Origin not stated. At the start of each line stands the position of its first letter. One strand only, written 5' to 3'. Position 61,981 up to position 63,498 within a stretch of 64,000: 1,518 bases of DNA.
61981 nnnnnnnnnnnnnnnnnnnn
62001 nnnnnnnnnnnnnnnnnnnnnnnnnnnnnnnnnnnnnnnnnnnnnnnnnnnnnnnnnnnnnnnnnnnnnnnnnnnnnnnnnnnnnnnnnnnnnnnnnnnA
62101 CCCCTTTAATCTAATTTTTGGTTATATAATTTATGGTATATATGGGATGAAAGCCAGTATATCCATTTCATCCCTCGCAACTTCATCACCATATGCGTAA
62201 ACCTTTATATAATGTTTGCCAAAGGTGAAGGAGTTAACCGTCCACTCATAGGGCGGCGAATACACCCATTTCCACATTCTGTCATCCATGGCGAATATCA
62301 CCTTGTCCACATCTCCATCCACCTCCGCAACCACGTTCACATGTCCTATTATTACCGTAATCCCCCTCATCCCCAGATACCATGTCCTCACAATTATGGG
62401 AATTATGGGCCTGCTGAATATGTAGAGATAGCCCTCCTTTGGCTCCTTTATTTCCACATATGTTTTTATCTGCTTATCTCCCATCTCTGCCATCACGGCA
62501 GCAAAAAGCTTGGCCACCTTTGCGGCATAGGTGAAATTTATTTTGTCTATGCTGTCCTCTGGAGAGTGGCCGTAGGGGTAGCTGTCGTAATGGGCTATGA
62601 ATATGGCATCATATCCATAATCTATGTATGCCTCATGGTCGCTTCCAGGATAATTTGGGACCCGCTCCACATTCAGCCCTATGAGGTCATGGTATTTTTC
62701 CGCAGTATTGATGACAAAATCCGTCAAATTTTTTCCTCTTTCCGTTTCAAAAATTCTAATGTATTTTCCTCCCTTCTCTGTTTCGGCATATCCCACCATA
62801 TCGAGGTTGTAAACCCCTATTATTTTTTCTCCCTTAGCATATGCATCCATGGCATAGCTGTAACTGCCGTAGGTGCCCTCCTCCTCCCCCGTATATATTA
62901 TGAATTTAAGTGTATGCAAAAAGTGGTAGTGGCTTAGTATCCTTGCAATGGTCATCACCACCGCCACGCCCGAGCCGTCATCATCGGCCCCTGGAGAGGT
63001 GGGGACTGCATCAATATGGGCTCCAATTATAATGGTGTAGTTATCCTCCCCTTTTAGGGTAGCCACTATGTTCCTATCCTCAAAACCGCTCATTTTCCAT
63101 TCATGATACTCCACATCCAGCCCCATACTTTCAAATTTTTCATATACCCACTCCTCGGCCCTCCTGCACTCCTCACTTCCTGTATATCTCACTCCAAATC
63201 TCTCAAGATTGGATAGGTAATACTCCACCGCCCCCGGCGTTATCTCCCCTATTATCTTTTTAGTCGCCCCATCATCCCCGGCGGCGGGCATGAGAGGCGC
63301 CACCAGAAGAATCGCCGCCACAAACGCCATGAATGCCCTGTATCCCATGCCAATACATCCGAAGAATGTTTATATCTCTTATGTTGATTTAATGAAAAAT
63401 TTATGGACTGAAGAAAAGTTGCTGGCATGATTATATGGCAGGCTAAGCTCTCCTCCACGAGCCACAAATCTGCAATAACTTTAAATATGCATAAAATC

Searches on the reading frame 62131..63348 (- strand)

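Call 17: search_protein_families(library=pfam, proteins=[window:62131-63348:-], max_evalue=0.1)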
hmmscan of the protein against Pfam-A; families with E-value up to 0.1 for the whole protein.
window:62131-63348:- (405 aa): 3 families
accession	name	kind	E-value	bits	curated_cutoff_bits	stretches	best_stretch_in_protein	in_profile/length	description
PF04389.22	Peptidase_M28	-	1.6e-36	126.3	21.3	1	93-285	1-192/193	Peptidase family M28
PF01546.33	Peptidase_M20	-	4e-06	27.3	24.6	1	108-247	2-113/206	Peptidase family M20/M25/M40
PF05343.19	Peptidase_M42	-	0.0015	18.1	23.2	0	123-249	134-263/292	M42 glutamyl aminopeptidase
